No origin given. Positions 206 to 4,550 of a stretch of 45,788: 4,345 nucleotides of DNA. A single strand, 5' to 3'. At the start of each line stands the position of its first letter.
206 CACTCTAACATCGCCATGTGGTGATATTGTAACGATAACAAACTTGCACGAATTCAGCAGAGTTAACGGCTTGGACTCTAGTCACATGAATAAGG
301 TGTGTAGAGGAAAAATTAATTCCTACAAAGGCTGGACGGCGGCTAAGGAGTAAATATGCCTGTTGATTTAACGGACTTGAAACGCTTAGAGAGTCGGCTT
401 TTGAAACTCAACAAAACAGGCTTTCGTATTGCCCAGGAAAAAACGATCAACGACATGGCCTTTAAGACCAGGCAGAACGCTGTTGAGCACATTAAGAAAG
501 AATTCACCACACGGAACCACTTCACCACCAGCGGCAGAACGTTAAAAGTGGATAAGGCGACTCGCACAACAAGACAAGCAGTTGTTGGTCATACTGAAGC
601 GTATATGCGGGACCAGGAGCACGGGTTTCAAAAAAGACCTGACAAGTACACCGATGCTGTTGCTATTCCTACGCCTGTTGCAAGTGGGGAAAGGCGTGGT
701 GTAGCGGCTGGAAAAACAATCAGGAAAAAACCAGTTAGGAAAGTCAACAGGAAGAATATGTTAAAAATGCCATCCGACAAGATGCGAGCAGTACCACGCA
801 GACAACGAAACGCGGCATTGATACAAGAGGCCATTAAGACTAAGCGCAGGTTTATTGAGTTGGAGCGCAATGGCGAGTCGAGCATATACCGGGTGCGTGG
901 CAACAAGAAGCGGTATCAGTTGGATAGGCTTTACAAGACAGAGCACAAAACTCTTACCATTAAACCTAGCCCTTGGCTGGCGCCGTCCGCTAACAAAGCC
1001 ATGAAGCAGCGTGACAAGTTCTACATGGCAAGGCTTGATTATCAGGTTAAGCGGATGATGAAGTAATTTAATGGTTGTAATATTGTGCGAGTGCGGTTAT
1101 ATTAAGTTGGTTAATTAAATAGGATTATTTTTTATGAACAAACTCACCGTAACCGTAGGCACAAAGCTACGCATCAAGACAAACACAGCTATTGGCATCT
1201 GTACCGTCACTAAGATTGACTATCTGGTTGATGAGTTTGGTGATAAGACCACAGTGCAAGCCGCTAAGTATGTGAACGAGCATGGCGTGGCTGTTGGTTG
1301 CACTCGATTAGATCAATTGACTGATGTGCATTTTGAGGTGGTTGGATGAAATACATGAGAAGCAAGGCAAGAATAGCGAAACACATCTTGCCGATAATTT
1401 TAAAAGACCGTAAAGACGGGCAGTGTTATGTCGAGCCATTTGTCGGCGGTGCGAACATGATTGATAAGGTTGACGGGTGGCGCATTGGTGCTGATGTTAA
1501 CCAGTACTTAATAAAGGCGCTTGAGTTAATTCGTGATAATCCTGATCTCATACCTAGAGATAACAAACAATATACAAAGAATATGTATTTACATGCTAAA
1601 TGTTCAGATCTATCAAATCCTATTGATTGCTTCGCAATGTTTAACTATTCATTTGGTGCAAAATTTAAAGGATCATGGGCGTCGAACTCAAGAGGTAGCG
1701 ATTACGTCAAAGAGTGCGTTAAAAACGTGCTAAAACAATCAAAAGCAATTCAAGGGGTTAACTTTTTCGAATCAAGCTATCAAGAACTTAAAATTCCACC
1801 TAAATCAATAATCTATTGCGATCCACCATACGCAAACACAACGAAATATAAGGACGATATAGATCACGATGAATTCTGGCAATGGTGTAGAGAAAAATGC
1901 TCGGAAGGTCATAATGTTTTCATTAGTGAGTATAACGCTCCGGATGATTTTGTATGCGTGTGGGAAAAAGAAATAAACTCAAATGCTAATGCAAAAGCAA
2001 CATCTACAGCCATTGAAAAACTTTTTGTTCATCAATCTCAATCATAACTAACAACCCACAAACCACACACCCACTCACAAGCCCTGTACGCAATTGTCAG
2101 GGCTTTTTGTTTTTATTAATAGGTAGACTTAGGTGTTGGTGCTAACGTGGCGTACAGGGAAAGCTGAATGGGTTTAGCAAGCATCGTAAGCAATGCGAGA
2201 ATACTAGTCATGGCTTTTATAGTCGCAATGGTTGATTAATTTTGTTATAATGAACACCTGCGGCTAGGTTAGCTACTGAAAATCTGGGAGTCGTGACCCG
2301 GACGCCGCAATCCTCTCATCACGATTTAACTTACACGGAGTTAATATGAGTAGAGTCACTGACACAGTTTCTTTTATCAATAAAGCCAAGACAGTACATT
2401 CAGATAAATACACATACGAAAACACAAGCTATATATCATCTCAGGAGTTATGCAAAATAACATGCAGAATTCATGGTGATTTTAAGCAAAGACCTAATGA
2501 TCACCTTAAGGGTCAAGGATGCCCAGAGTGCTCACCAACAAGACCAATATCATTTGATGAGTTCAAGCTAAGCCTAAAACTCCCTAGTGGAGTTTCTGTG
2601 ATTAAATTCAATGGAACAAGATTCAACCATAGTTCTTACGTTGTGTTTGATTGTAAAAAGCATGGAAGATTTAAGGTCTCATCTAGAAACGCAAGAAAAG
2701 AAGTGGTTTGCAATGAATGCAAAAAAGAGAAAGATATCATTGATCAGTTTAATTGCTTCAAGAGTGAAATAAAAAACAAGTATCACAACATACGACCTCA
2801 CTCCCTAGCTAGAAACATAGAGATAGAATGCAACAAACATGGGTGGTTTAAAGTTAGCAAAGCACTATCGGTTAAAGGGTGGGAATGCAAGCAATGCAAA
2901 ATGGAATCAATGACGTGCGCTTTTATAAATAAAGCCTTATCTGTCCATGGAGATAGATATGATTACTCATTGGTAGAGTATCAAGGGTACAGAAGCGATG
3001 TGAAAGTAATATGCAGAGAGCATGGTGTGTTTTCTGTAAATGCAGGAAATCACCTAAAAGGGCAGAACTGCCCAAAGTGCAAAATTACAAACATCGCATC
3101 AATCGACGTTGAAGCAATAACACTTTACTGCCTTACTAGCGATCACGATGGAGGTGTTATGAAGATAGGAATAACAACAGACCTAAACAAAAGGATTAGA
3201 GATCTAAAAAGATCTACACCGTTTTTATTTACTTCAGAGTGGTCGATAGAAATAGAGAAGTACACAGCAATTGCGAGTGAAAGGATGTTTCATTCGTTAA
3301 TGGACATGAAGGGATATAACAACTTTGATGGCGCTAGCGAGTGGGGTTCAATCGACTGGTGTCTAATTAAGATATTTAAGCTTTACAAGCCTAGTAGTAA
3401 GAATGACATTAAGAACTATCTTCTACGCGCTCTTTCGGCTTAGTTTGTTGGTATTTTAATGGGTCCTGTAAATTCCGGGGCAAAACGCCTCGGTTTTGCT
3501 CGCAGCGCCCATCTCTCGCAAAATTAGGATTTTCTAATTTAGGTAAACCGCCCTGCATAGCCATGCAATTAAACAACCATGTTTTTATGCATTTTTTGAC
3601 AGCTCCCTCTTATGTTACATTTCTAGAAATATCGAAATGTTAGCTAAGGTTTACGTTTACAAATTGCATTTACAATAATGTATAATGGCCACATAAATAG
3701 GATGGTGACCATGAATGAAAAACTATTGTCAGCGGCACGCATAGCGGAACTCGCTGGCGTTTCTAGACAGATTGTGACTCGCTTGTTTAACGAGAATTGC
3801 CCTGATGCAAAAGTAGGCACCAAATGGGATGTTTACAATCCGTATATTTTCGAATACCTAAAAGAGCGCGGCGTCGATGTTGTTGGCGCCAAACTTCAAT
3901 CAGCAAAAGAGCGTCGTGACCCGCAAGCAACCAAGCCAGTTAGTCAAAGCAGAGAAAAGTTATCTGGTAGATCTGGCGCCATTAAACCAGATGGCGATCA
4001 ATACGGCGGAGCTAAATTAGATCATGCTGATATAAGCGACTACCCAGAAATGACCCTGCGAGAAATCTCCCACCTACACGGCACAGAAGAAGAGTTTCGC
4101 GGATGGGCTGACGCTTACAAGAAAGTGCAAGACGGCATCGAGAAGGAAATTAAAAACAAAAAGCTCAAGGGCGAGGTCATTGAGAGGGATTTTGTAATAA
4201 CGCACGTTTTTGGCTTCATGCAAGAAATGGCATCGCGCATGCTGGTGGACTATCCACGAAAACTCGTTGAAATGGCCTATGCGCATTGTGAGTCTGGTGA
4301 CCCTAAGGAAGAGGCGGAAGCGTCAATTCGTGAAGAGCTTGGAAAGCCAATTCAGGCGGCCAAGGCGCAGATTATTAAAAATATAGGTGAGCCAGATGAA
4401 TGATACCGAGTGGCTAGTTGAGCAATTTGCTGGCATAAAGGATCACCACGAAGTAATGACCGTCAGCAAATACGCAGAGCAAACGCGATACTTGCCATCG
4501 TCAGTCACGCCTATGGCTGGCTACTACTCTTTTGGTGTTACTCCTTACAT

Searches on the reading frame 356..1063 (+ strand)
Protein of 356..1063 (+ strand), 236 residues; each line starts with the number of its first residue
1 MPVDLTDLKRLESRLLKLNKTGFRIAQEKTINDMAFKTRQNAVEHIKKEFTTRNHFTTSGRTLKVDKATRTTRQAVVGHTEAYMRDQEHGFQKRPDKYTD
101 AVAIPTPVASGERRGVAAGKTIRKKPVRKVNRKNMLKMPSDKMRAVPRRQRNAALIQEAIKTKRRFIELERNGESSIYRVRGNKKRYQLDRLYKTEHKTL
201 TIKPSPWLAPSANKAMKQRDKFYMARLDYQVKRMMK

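Call 60: search_protein_families(library=pfam, proteins=[window:356-1063:+], max_evalue=0.001)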
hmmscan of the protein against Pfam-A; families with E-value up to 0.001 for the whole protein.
window:356-1063:+ (236 aa): 0 families

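Call 62: search_protein_families(library=phrogs, proteins=[window:356-1063:+], max_evalue=0.00001)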
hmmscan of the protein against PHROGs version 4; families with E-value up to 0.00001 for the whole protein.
window:356-1063:+ (236 aa): 2 families
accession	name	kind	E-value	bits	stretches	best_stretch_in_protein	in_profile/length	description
phrog_4688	-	tail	4.4e-59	201.2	1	2-236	5-236/237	minor tail protein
phrog_1924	-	tail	8.7e-10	39.8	1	5-188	6-192/237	minor tail protein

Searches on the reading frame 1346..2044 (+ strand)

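Call 60: search_protein_families(library=pfam, proteins=[window:1346-2044:+], max_evalue=0.001)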
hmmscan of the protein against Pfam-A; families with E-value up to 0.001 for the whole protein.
window:1346-2044:+ (233 aa): 1 family
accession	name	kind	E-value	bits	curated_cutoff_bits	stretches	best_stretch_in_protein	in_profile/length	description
PF02086.21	MethyltransfD12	-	5.1e-13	49.8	22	1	6-190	4-224/253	D12 class N6 adenine-specific DNA methyltransferase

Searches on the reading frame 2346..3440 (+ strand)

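Call 60: search_protein_families(library=pfam, proteins=[window:2346-3440:+], max_evalue=0.001)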
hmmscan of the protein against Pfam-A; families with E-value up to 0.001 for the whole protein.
window:2346-3440:+ (365 aa): 3 families
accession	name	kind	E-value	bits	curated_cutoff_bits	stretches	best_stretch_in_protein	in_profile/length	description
PF10544.15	T5orf172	-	4.2e-07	30.8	20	1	260-333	3-85/101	T5orf172 domain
PF13455.12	MUG113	-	1.5e-05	25.9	22.3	1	273-326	2-54/73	Meiotically up-regulated gene 113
PF05265.19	DUF723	-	0.00042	20.6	20.9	0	206-245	18-59/60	Protein of unknown function (DUF723)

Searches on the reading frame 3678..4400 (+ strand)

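Call 60: search_protein_families(library=pfam, proteins=[window:3678-4400:+], max_evalue=0.001)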
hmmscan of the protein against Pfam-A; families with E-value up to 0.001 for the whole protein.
window:3678-4400:+ (241 aa): 0 families

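Call 62: search_protein_families(library=phrogs, proteins=[window:3678-4400:+], max_evalue=0.00001)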
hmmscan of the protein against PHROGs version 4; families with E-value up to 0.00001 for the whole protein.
window:3678-4400:+ (241 aa): 2 families
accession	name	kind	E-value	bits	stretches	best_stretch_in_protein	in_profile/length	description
phrog_13700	-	moron, auxiliary metabolic gene and host takeover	1.3e-14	55.3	1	116-235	161-280/284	FtsK/SpoIIIE-like protein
phrog_57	-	head and packaging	3.3e-11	44.4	1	7-189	3-136/199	terminase small subunit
